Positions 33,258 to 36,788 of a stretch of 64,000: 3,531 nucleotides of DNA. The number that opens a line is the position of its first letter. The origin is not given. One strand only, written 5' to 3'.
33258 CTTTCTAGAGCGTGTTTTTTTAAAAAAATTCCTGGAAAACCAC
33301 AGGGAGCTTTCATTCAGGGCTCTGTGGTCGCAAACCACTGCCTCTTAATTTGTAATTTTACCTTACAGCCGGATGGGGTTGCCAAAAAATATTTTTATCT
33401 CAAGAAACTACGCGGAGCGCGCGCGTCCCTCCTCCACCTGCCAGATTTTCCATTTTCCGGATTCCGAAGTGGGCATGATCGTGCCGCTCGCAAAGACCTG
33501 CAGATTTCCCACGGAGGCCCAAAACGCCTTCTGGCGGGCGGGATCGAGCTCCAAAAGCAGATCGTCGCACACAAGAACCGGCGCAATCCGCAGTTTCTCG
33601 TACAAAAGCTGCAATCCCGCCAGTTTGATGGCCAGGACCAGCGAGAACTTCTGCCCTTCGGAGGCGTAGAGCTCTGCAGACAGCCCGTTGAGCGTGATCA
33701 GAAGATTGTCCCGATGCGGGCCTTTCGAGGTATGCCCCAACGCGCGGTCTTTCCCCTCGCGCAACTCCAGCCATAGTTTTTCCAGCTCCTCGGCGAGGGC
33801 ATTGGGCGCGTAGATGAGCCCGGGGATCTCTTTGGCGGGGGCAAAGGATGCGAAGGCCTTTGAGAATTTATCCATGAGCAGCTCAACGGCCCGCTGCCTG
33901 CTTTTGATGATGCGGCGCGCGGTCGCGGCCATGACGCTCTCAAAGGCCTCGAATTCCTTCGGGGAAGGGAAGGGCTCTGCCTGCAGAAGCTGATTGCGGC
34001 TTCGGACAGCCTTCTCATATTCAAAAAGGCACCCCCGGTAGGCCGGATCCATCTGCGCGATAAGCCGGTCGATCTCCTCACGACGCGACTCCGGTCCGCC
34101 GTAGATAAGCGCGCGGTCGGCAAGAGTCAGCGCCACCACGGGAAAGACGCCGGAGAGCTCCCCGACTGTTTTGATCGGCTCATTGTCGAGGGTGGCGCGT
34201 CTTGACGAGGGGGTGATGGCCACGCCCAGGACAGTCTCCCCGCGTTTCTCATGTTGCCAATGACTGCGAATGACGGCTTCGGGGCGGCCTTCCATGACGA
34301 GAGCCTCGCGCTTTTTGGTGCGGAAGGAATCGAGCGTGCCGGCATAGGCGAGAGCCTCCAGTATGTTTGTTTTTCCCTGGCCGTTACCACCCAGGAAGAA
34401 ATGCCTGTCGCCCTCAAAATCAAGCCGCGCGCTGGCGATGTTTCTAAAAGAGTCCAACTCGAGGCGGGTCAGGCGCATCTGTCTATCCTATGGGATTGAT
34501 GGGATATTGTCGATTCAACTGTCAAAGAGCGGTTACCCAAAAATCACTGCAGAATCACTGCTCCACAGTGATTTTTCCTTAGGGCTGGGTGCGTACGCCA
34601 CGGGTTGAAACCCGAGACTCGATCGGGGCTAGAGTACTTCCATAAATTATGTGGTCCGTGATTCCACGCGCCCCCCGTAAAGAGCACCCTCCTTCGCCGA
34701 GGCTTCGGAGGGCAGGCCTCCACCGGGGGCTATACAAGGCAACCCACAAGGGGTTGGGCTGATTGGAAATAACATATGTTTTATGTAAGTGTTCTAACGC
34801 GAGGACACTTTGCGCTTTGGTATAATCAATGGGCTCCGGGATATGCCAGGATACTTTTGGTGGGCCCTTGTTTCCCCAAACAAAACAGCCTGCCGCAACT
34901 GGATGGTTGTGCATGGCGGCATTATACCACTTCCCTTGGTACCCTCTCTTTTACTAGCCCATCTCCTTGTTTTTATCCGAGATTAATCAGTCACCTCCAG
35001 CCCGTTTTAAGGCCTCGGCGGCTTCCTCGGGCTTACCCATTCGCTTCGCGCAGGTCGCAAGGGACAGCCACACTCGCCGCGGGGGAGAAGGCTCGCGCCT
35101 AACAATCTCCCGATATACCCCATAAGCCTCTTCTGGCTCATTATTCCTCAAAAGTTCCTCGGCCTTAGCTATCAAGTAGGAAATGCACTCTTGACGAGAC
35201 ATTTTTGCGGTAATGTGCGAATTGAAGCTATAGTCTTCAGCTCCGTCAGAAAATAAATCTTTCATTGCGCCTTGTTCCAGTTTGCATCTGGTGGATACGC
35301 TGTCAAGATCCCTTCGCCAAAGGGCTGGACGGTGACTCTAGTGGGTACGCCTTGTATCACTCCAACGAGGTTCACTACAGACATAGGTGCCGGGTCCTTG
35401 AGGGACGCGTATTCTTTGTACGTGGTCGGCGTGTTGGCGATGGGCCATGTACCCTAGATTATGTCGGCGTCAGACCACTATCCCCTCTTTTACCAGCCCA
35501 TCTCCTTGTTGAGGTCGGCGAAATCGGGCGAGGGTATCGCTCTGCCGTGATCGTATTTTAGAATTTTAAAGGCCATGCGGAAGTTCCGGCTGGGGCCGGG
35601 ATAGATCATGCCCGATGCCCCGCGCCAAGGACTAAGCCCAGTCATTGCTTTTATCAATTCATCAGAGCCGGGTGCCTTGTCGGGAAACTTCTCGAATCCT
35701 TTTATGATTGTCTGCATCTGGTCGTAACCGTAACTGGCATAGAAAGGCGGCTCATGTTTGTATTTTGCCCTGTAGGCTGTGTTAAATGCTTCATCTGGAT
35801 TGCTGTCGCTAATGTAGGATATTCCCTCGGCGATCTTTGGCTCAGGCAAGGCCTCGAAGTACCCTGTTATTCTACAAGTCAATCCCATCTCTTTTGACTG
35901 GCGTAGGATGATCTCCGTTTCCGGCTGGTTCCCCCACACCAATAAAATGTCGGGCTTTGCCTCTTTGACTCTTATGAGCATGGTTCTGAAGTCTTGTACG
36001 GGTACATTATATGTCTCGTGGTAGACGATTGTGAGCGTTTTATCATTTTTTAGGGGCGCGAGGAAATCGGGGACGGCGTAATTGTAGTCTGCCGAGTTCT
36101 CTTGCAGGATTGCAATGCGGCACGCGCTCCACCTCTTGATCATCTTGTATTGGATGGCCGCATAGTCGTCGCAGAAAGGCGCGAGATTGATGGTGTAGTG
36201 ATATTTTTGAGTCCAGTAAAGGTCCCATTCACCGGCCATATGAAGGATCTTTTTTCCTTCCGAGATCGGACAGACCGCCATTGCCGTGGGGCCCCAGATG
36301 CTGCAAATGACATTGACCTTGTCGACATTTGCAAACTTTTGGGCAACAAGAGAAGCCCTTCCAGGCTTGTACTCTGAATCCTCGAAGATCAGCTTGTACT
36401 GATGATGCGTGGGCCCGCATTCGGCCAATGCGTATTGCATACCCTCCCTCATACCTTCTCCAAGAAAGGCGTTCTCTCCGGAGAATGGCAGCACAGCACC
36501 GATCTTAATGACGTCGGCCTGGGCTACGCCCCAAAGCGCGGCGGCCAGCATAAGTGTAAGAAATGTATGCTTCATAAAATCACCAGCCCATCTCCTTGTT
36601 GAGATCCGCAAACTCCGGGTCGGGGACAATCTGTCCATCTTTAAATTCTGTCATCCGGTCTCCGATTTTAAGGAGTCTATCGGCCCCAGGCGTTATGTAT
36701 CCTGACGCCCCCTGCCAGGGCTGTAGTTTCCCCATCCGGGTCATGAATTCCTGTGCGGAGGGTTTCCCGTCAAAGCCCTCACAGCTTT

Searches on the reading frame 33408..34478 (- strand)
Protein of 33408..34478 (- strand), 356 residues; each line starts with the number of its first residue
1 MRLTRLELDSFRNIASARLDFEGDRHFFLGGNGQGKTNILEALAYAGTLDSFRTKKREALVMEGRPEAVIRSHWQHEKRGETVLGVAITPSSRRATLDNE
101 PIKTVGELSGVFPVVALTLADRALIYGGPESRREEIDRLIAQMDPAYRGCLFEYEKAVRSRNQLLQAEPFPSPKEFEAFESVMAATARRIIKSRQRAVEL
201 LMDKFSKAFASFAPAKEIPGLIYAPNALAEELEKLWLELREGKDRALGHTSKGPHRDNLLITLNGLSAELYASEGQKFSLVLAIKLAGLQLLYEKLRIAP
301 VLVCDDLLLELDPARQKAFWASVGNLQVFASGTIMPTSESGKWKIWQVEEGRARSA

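Call 13: search_protein_families(library=pfam, proteins=[window:33408-34478:-])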
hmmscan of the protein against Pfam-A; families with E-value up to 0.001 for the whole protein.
window:33408-34478:- (356 aa): 3 families
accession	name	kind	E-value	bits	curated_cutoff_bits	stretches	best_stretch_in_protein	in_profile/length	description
PF02463.25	SMC_N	-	5e-11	42.9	40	1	3-321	2-181/220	RecF/RecN/SMC N terminal domain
PF13476.12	AAA_23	-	2.7e-05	25.3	27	1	5-51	1-47/201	AAA domain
PF13175.12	AAA_15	-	0.00013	22.1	32.1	1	1-44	1-44/374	AAA ATPase domain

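Call 36: find_homologous_proteins(query=window:33408-34478:-, max_evalue=1e-40)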
Query window:33408-34478:- (356 aa): 49 proteins with E <= 1e-40 among 8000 candidates.
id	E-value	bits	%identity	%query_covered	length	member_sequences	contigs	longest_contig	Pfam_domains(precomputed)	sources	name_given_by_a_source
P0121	9.9e-231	783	100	100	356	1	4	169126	PF13476.13,PF02463.26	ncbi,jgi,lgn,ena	jgi:DNA replication and repair protein RecF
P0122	2.2e-131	456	60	99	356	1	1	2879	PF13175.13,PF02463.26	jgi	-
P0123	2.5e-131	456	60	99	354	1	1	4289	PF02463.26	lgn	-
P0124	2.7e-131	456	61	99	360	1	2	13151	PF13175.13,PF13476.13,PF02463.26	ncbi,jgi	jgi:DNA replication and repair protein RecF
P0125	7.5e-125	435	58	99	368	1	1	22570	PF13175.13,PF13476.13,PF02463.26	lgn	-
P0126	2.1e-110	387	56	94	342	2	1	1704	PF13175.13,PF13476.13,PF02463.26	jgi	jgi:DNA replication and repair protein RecF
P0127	1.2e-108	381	52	99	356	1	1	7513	PF11398.15,PF13175.13,PF13476.13,PF02463.26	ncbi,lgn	-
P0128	6.2e-106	373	53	99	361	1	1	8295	PF02463.26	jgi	jgi:DNA replication and repair protein RecF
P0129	3.4e-103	364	52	99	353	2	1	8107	PF02463.26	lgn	-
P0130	1.8e-102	361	52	97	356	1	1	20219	PF02463.26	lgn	-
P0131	5.7e-101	356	51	99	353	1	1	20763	PF02463.26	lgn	-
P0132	6.5e-96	340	48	99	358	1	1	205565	PF02463.26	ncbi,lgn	-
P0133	1.1e-88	316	52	91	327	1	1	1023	PF02463.26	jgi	-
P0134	2.3e-70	256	52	73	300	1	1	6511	-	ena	-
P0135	2.6e-67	246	39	99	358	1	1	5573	PF13175.13,PF13476.13,PF02463.26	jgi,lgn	-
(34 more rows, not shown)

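Call 37: find_encoding_contigs(protein=P0124, flank=6000, max_places=2)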
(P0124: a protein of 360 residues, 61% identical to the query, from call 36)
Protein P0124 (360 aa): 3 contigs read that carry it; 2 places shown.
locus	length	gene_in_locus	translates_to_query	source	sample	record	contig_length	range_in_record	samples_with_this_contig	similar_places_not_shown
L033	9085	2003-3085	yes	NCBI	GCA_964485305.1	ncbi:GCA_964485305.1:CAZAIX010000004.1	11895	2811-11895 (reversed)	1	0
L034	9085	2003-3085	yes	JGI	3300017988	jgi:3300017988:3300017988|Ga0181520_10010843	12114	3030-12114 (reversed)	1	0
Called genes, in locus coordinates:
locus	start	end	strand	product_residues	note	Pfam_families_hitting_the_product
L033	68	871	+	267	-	PF13432:TPR_16 (weak), PF01476:LysM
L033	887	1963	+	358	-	PF13458:Peripla_BP_6, PF01094:ANF_receptor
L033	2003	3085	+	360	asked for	PF02463:SMC_N, PF13175:AAA_15 (weak), PF13476:AAA_23 (faint)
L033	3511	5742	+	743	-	PF03477:ATP-cone, PF13597:NRDD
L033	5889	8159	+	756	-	PF12705:PDDEXK_1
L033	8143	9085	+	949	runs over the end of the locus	PF00580:UvrD-helicase, PF01443:Viral_helicase1 (faint), PF13245:AAA_19, PF13401:AAA_22 (faint), PF13604:AAA_30 (faint), PF13361:UvrD_C, PF13538:UvrD_C_2 (faint), PF12705:PDDEXK_1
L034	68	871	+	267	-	PF13432:TPR_16 (weak), PF01476:LysM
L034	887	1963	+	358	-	PF13458:Peripla_BP_6, PF01094:ANF_receptor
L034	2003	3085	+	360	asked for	PF02463:SMC_N, PF13175:AAA_15 (weak), PF13476:AAA_23 (faint)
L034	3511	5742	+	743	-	PF03477:ATP-cone, PF13597:NRDD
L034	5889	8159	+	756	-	PF12705:PDDEXK_1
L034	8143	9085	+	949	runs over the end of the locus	PF00580:UvrD-helicase, PF01443:Viral_helicase1 (faint), PF13245:AAA_19, PF13401:AAA_22 (faint), PF13604:AAA_30 (faint), PF13361:UvrD_C, PF13538:UvrD_C_2 (faint), PF12705:PDDEXK_1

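Call 38: find_encoding_contigs(protein=P0125, flank=10000, max_places=1)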
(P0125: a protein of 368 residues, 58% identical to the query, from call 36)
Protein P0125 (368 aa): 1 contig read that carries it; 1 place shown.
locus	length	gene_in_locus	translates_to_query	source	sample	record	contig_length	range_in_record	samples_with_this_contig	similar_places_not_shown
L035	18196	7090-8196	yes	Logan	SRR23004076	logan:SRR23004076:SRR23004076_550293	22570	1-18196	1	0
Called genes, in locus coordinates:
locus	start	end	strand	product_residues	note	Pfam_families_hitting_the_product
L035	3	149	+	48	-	?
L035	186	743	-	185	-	-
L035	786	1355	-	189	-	-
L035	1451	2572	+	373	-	PF02073:Peptidase_M29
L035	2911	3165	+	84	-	PF00312:Ribosomal_S15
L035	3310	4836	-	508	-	PF23598:LRR_14 (weak), PF12799:LRR_4 (faint)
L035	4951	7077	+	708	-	-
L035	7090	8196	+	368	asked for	PF02463:SMC_N, PF13175:AAA_15 (weak), PF13476:AAA_23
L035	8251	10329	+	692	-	-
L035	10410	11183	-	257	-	PF01476:LysM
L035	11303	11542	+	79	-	-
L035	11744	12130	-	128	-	PF00507:Oxidored_q4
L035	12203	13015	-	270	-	PF00398:RrnaAD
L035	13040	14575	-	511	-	PF03023:MurJ, PF01554:MatE (weak)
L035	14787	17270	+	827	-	PF13491:FtsK_4TM, PF17854:FtsK_alpha, PF01580:FtsK_SpoIIIE, PF09397:FtsK_gamma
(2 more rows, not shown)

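Call 39: find_encoding_contigs(protein=P0132, flank=10000, max_places=1)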
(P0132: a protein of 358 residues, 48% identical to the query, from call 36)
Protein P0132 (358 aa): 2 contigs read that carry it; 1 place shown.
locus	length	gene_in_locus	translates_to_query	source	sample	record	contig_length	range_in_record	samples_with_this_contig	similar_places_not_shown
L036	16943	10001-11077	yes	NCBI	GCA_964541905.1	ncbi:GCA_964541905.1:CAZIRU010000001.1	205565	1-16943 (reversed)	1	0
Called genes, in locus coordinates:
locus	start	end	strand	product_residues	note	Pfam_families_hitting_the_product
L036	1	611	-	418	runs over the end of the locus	PF00109:ketoacyl-synt, PF02801:Ketoacyl-synt_C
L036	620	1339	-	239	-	PF00550:PP-binding (weak)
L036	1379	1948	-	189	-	PF01330:RuvA_N, PF14520:HHH_5, PF21176:RecR_HhH (faint), PF00633:HHH (faint), PF01367:5_3_exonuc (faint), PF07499:RuvA_C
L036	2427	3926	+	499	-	PF11638:DnaA_N, PF00308:Bac_DnaA, PF01695:IstB_IS21 (weak), PF13191:AAA_16 (faint), PF00004:AAA, PF08299:Bac_DnaA_C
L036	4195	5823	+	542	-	PF02203:TarH, PF12729:4HB_MCP_1, PF00015:MCPsignal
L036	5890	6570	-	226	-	PF13353:Fer4_12 (weak), PF04055:Radical_SAM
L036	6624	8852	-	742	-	PF03477:ATP-cone, PF13597:NRDD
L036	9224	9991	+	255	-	PF13432:TPR_16 (weak), PF01476:LysM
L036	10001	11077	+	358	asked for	PF02463:SMC_N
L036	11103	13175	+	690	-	-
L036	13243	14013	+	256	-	PF02616:SMC_ScpA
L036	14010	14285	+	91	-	-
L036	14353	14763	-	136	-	-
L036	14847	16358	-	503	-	PF02446:Glyco_hydro_77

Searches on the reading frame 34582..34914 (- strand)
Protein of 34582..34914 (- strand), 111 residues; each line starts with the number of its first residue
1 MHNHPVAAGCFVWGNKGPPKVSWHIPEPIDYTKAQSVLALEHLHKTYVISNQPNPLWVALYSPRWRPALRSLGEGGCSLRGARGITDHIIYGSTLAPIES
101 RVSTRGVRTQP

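Call 73: search_protein_families(library=pfam, max_evalue=0.1, proteins=[window:34582-34914:-])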
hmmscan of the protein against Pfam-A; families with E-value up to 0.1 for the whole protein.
window:34582-34914:- (111 aa): 0 families

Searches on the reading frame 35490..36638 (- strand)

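Call 13: search_protein_families(library=pfam, proteins=[window:35490-36638:-])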
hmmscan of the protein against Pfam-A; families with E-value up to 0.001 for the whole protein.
window:35490-36638:- (382 aa): 2 families
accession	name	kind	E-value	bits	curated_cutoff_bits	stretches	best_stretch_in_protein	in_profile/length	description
PF13458.12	Peripla_BP_6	-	6.3e-30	105.4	31.7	1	44-345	2-320/343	Periplasmic binding protein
PF01094.35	ANF_receptor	-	1.8e-06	27.7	25.4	1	80-319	24-294/353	Receptor family ligand binding region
